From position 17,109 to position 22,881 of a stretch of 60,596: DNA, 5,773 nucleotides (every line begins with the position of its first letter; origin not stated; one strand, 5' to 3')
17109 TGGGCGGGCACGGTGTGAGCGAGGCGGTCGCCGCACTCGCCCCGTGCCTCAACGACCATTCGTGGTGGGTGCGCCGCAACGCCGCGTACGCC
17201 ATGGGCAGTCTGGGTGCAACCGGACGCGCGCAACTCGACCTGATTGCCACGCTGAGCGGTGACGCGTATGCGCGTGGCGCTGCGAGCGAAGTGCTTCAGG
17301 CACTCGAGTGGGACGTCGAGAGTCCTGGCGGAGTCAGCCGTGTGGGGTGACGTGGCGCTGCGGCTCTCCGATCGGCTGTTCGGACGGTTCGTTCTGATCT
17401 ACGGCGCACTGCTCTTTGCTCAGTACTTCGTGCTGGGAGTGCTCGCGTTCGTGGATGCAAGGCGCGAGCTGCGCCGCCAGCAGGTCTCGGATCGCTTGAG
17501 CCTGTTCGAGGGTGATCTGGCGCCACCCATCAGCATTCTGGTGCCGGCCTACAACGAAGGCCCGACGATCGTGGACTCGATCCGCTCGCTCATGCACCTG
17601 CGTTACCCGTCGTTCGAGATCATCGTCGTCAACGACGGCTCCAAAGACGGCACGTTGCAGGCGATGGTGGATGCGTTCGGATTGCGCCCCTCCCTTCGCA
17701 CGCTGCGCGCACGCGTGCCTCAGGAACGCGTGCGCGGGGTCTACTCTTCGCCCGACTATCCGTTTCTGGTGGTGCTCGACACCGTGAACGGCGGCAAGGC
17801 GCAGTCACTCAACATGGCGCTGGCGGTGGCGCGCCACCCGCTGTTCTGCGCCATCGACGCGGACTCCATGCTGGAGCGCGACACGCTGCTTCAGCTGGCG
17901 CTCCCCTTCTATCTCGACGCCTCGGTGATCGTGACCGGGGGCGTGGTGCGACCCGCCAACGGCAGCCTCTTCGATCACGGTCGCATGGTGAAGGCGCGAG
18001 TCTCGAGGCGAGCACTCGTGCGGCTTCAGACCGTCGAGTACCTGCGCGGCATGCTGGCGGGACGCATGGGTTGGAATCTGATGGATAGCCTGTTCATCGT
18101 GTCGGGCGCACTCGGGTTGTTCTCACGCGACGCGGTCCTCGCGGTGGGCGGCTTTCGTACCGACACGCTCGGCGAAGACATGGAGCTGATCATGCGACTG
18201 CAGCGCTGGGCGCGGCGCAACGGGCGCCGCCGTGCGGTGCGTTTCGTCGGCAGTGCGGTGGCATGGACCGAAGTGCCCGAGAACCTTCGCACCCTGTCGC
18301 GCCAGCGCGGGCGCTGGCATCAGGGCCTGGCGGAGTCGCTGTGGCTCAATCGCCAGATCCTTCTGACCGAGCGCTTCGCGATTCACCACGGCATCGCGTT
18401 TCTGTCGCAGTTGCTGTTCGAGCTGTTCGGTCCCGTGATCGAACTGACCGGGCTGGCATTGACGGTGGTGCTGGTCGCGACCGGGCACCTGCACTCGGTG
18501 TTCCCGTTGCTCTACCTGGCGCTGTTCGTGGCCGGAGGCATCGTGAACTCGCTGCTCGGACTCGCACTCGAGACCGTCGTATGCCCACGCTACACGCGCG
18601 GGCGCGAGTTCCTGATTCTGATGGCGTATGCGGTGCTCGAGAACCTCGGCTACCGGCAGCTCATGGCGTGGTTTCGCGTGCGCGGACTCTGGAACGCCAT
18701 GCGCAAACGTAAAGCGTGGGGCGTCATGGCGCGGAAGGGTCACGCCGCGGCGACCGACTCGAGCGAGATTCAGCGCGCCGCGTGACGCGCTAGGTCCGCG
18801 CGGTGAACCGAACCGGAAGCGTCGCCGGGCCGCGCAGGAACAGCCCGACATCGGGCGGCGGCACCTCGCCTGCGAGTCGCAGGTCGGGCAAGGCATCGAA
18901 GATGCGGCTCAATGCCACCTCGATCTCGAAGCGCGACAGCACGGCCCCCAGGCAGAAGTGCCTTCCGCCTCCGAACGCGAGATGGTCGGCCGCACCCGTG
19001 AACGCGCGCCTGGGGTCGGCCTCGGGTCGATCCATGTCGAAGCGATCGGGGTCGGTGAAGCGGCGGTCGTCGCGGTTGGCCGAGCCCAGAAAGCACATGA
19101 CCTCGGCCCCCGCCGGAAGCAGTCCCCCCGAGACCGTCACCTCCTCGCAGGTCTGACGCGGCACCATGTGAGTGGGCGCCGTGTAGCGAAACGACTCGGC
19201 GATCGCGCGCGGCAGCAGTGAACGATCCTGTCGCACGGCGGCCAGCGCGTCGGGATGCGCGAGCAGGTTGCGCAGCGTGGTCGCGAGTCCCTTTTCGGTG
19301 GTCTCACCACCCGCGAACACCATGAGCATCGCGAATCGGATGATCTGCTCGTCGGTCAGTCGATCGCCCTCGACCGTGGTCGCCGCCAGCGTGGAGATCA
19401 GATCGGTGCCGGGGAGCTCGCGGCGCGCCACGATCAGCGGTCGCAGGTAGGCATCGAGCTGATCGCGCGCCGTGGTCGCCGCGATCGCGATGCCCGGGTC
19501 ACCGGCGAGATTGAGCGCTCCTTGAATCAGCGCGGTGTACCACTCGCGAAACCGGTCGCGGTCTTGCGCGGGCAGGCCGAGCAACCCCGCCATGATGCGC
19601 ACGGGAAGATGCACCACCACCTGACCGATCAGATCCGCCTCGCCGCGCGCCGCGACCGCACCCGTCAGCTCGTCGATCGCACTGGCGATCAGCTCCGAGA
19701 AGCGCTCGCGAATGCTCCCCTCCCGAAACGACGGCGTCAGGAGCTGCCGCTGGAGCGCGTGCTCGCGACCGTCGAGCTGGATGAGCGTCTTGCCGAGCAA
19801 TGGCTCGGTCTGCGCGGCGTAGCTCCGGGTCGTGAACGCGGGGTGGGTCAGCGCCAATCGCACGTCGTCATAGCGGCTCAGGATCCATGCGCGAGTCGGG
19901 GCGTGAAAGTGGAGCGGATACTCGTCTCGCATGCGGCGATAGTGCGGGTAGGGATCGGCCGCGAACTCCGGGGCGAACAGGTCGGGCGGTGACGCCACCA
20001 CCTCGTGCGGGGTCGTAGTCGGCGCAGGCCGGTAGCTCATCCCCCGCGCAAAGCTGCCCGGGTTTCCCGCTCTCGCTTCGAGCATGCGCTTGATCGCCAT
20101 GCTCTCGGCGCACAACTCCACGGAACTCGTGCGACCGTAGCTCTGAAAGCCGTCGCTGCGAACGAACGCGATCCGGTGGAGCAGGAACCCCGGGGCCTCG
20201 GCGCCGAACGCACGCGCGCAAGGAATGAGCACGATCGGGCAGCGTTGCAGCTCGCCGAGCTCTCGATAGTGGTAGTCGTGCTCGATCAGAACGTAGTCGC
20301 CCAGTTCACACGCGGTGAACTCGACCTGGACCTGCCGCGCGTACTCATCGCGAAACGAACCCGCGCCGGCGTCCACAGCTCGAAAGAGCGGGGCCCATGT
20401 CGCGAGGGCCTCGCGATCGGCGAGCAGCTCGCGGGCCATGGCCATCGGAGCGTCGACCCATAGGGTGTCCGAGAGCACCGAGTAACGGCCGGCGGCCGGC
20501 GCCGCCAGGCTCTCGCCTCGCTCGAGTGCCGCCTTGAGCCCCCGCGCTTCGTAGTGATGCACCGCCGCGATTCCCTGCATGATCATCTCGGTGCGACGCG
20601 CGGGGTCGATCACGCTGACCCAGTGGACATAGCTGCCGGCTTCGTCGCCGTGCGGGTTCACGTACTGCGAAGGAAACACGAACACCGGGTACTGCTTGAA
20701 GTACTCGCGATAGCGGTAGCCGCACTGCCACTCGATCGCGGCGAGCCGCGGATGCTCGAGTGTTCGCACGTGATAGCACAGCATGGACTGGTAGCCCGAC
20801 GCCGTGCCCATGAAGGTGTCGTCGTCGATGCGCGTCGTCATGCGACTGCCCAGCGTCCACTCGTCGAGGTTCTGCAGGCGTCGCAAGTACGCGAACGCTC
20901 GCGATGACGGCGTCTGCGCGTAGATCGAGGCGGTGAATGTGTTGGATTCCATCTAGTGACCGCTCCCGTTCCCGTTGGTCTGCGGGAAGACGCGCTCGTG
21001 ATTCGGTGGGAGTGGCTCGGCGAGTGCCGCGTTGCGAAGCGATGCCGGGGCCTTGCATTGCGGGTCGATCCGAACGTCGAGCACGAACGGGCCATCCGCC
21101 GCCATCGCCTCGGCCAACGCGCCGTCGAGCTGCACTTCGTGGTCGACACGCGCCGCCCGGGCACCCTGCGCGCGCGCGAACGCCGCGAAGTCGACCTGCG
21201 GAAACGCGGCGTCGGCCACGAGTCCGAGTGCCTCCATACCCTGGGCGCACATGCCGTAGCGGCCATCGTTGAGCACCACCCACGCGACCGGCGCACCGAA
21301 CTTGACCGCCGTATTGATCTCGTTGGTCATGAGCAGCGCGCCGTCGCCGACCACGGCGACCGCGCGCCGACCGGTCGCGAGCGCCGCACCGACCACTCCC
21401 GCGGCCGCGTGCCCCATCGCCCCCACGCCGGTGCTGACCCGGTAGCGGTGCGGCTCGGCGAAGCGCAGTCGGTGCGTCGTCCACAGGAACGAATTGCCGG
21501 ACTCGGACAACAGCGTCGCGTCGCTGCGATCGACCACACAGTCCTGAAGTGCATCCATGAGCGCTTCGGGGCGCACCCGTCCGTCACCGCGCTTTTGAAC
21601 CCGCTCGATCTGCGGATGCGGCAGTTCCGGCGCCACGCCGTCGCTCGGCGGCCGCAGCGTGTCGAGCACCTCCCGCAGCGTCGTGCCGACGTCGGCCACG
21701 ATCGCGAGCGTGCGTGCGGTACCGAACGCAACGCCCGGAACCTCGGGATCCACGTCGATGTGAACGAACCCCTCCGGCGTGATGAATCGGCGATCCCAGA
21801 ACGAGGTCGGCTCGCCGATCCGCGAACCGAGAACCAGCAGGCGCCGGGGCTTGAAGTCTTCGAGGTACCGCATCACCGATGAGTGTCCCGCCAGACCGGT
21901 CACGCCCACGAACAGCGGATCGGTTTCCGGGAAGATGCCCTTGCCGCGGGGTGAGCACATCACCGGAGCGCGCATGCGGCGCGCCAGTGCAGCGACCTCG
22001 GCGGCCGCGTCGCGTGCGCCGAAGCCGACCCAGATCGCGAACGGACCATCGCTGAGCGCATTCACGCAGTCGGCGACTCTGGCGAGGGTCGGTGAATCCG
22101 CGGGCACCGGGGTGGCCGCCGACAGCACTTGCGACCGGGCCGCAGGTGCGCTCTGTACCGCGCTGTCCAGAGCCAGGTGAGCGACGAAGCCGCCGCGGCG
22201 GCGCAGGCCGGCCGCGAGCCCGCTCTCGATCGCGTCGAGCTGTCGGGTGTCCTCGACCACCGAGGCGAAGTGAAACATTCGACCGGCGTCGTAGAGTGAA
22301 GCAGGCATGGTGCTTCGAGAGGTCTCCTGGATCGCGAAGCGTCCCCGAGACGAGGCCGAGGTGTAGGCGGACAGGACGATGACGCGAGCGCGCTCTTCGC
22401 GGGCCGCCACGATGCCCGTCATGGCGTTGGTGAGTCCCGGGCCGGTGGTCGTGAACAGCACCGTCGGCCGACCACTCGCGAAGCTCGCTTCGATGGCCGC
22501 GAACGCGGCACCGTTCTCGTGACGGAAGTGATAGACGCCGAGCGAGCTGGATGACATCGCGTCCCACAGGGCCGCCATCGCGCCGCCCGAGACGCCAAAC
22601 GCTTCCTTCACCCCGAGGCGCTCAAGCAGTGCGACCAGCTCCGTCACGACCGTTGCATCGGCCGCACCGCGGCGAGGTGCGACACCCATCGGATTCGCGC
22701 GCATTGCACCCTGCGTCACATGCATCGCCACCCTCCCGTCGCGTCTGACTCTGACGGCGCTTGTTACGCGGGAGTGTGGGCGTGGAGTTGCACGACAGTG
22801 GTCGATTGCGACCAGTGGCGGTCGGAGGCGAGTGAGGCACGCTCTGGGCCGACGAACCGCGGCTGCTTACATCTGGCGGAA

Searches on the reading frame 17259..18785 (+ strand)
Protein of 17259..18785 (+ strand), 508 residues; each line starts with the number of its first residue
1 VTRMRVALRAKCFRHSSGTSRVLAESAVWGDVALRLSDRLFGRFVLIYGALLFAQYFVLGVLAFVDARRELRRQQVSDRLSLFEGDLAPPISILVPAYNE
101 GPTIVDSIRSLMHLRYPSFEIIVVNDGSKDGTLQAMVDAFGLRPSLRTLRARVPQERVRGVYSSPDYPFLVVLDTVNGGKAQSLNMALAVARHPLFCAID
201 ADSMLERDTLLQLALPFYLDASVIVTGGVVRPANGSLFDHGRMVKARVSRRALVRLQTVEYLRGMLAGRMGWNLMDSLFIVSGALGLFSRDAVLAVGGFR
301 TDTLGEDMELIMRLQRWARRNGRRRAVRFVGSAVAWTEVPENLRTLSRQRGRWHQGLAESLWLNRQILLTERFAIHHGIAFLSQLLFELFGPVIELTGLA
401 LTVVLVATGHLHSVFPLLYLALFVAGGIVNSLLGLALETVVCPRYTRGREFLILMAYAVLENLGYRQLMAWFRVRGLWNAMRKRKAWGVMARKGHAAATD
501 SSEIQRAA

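Call 44: search_protein_families(library=pfam, proteins=[window:17259-18785:+], max_evalue=0.00001)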
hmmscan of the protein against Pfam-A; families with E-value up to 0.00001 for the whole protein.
window:17259-18785:+ (508 aa): 3 families
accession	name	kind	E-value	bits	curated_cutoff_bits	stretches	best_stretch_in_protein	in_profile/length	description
PF00535.33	Glycos_transf_2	-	1.6e-19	70.9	23.3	1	92-242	1-128/168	Glycosyl transferase family 2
PF13641.12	Glyco_tranf_2_3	-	5.7e-18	66.2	27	1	89-355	1-229/230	Glycosyltransferase like family 2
PF13632.12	Glyco_trans_2_3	-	1e-14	55.2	27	1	199-407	5-191/198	Glycosyl transferase family group 2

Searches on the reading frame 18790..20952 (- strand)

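Call 44: search_protein_families(library=pfam, proteins=[window:18790-20952:-], max_evalue=0.00001)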
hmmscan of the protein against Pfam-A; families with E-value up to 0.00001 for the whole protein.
window:18790-20952:- (720 aa): 1 family
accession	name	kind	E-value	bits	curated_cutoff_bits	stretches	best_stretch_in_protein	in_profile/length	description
PF00067.27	p450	-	2e-32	113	22.8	1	516-685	239-429/462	Cytochrome P450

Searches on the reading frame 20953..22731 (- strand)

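Call 44: search_protein_families(library=pfam, proteins=[window:20953-22731:-], max_evalue=0.00001)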
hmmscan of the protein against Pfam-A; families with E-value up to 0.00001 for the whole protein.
window:20953-22731:- (592 aa): 3 families
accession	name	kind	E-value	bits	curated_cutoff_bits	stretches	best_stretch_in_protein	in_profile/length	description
PF02775.26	TPP_enzyme_C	-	4.1e-30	105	21.9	1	411-553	2-151/151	Thiamine pyrophosphate enzyme, C-terminal TPP binding domain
PF02776.23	TPP_enzyme_N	-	3.4e-27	95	26.8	1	28-137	3-114/119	Thiamine pyrophosphate enzyme, N-terminal TPP binding domain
PF00205.28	TPP_enzyme_M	-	1.4e-20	73.9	30.4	1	232-354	15-136/137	Thiamine pyrophosphate enzyme, central domain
